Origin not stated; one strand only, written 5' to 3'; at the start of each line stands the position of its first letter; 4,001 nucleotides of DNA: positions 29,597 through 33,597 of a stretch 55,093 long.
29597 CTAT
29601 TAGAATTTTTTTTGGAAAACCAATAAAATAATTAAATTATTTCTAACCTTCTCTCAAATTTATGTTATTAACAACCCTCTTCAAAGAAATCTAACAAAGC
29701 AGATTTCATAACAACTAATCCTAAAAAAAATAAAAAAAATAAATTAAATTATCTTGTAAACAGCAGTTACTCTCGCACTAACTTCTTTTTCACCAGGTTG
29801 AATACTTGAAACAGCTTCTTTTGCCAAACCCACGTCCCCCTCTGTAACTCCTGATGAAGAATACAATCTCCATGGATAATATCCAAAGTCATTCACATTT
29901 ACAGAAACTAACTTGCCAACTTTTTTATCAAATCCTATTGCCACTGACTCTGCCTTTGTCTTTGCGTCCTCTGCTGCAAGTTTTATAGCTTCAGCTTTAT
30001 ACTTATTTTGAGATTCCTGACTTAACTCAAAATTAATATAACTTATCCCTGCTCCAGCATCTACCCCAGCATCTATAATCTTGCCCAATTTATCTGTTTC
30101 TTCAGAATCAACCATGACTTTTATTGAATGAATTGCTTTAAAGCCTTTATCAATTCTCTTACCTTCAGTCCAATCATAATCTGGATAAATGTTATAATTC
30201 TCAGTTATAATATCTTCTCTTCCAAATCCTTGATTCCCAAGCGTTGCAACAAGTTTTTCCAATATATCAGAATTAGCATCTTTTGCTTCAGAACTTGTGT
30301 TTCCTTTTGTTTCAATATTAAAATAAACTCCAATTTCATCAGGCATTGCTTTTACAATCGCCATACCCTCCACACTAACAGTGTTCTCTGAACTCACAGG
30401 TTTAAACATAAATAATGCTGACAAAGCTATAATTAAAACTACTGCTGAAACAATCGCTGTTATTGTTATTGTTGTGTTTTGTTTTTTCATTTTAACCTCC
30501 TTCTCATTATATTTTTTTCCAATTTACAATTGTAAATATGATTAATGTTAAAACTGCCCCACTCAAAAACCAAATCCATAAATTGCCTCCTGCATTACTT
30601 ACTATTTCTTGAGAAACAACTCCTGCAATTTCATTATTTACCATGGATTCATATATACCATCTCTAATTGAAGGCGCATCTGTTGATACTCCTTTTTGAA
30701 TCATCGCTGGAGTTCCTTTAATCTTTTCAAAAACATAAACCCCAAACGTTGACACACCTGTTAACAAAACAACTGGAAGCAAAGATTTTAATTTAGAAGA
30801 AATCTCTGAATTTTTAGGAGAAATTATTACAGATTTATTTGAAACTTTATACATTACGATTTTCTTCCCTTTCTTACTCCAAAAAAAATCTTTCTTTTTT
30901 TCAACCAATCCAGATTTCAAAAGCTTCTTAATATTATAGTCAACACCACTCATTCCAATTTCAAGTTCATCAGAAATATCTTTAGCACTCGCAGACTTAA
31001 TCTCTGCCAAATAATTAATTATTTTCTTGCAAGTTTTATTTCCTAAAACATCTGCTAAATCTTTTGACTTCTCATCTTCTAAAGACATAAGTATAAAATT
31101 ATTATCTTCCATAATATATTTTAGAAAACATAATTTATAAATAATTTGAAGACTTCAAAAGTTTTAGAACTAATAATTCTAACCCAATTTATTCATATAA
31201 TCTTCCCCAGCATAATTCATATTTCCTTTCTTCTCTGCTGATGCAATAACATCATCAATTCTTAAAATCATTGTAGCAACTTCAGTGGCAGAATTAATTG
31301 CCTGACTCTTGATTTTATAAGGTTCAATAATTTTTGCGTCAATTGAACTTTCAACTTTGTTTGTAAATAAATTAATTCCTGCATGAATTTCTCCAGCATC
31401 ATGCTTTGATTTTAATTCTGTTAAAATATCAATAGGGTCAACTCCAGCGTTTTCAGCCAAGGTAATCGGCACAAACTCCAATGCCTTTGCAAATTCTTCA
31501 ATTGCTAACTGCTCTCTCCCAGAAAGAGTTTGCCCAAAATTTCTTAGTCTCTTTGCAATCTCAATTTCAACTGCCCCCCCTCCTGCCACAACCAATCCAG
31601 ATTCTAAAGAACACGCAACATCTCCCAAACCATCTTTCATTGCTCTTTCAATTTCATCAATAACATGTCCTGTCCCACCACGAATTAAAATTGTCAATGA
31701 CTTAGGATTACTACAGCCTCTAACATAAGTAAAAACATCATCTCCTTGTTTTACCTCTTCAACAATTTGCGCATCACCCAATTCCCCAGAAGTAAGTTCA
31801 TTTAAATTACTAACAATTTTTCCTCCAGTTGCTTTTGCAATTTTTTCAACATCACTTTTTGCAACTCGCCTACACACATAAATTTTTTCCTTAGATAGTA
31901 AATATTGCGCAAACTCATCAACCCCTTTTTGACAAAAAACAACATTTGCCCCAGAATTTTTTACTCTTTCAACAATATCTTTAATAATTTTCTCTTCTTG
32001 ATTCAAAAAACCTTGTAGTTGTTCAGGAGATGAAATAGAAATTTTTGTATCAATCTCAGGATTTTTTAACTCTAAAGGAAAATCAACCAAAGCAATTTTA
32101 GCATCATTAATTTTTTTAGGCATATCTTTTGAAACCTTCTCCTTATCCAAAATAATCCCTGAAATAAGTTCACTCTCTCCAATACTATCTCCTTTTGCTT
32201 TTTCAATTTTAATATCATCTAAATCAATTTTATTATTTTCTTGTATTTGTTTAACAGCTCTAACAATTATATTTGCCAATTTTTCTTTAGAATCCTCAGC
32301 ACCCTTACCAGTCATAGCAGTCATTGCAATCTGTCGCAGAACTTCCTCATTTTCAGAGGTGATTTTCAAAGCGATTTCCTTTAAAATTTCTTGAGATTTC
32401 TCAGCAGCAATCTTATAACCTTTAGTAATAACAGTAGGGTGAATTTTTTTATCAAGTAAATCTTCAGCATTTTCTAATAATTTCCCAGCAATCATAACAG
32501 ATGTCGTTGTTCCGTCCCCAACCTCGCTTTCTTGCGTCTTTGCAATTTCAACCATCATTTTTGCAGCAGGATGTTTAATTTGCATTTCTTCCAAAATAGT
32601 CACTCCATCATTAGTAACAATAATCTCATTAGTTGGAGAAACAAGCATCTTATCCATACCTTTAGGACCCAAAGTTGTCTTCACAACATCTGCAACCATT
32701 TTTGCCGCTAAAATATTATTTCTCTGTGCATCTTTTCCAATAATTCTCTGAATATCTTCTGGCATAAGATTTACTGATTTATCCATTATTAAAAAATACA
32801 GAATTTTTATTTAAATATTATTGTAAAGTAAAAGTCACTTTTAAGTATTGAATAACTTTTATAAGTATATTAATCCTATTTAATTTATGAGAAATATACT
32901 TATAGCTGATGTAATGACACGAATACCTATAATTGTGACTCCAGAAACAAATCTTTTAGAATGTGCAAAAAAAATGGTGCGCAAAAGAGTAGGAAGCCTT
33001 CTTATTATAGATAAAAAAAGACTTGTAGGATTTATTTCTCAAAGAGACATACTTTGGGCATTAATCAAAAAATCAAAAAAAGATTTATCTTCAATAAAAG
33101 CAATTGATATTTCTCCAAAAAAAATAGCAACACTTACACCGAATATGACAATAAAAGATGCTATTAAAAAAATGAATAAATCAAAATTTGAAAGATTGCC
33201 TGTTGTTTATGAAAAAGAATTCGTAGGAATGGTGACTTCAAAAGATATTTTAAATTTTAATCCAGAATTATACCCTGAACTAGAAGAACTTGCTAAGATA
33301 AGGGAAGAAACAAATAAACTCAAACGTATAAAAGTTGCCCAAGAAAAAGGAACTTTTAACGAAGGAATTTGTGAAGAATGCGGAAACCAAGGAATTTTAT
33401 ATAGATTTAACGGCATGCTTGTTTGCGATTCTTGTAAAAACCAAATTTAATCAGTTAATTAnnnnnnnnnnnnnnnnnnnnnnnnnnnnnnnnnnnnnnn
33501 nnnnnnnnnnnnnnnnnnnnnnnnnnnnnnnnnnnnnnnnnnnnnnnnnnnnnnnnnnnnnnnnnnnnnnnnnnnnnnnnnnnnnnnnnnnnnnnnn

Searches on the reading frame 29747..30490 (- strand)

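Call 84: search_protein_families(library=pfam, proteins=[window:29747-30490:-], max_evalue=0.00001)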
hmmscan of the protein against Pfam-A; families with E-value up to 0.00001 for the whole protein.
window:29747-30490:- (248 aa): 1 family
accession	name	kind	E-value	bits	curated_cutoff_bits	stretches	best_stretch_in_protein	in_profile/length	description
PF04402.19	SIMPL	-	1.3e-41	143.5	25.2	1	38-245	1-205/205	Protein of unknown function (DUF541)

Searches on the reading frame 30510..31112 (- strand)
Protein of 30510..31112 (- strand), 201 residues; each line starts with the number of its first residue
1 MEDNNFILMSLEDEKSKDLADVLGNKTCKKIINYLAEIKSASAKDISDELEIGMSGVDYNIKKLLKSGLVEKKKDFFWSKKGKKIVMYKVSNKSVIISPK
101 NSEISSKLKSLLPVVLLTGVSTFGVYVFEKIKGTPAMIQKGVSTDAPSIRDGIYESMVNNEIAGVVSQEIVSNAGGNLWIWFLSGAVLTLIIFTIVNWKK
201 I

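Call 84: search_protein_families(library=pfam, proteins=[window:30510-31112:-], max_evalue=0.00001)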
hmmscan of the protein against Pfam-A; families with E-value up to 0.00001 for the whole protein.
window:30510-31112:- (201 aa): 2 families
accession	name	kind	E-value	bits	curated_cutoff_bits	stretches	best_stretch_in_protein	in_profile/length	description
PF12840.13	HTH_20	-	1.3e-08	35.1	27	1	23-71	1-49/51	Helix-turn-helix domain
PF01022.26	HTH_5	-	1e-06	28.9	22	1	29-72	5-47/47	Bacterial regulatory protein, arsR family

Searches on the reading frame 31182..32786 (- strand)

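Call 84: search_protein_families(library=pfam, proteins=[window:31182-32786:-], max_evalue=0.00001)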
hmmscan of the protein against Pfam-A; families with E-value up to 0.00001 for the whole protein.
window:31182-32786:- (535 aa): 1 family
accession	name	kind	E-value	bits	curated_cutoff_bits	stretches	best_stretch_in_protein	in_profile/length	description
PF00118.29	Cpn60_TCP1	-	9.5e-177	589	34.3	1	31-516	1-488/490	TCP-1/cpn60 chaperonin family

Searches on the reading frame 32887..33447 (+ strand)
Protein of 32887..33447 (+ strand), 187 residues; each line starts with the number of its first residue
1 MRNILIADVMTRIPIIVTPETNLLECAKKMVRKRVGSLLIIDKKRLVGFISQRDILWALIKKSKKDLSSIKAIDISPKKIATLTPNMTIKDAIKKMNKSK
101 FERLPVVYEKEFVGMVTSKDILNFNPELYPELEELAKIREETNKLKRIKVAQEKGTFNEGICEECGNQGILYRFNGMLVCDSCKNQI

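Call 84: search_protein_families(library=pfam, proteins=[window:32887-33447:+], max_evalue=0.00001)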
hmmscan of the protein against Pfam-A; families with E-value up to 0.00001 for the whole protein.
window:32887-33447:+ (187 aa): 1 family
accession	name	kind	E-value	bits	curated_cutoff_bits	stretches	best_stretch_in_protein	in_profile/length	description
PF00571.33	CBS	-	7.7e-29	100.2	24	2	6-60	1-56/57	CBS domain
